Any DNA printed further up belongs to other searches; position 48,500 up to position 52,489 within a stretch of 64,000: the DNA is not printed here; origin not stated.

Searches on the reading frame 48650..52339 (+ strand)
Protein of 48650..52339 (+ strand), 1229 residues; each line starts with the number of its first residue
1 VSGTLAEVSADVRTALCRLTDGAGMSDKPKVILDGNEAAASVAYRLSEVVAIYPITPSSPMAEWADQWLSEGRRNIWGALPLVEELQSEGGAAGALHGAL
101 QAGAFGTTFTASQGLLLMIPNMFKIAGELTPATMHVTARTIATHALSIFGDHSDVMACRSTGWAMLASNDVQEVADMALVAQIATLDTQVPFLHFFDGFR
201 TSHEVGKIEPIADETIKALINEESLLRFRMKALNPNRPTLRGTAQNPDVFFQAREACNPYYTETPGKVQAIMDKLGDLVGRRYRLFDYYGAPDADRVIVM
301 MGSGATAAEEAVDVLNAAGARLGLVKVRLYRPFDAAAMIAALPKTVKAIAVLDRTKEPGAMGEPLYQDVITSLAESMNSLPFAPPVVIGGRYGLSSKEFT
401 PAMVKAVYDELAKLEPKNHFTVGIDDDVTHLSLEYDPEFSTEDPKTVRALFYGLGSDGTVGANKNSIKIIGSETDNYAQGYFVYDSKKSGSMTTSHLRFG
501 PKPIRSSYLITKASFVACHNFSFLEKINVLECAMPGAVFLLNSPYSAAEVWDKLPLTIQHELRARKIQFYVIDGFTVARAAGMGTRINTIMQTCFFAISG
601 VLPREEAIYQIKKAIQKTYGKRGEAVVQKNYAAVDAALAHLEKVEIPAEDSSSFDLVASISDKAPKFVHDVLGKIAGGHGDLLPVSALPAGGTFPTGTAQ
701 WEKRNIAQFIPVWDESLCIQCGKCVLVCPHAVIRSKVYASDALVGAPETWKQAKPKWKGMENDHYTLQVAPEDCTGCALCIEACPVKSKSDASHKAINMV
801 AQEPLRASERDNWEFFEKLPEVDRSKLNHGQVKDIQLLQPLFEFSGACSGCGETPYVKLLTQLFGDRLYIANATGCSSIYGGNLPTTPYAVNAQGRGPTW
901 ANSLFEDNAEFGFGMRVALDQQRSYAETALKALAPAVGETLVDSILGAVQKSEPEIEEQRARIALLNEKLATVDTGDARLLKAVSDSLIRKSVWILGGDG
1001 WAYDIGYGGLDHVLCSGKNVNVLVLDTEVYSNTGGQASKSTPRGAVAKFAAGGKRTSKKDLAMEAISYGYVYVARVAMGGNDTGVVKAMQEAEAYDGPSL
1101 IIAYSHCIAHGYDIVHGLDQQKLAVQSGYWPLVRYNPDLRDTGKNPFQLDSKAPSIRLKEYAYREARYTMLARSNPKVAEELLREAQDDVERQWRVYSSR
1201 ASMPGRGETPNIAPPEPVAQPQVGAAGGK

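Call 52: search_protein_families(library=pfam, proteins=[window:48650-52339:+], max_evalue=0.0001)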
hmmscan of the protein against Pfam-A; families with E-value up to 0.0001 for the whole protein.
window:48650-52339:+ (1229 aa): 13 families
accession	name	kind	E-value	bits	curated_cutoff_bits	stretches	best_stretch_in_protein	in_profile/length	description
PF01855.24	POR_N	-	5.1e-77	259.1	27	1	42-272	2-230/231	Pyruvate flavodoxin/ferredoxin oxidoreductase, thiamine diP-bdg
PF01558.24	POR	-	9.7e-30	104.4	27.4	1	455-638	1-172/173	Pyruvate ferredoxin/flavodoxin oxidoreductase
PF10371.14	EKR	-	1.4e-21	76.5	27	1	658-707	6-55/55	Domain of unknown function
PF17147.9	PFOR_II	-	4.7e-14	53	27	1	294-380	1-84/102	Pyruvate:ferredoxin oxidoreductase core domain II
PF12837.12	Fer4_6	-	1.3e-11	44.3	25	1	710-733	1-24/24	4Fe-4S binding domain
PF12838.12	Fer4_7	-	1.3e-10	42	27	1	718-787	2-51/52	4Fe-4S dicluster domain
PF00037.32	Fer4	-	2.4e-10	40.2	21.1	1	711-734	1-24/24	4Fe-4S binding domain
PF13237.11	Fer4_10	-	4.8e-08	33.2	25.5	1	712-785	3-53/53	4Fe-4S dicluster domain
PF14697.11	Fer4_21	-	5.6e-08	33.2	35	1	714-787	4-54/59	4Fe-4S dicluster domain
PF13484.11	Fer4_16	-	1e-07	33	30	1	718-786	2-65/66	4Fe-4S double cluster binding domain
PF13183.11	Fer4_8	-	3.5e-07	31.1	27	1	717-787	4-67/68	4Fe-4S dicluster domain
PF12797.12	Fer4_2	-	5.2e-07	29.7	24.5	0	710-729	2-21/22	4Fe-4S binding domain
PF13187.11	Fer4_9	-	9e-07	29.3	27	1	718-787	2-50/52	4Fe-4S dicluster domain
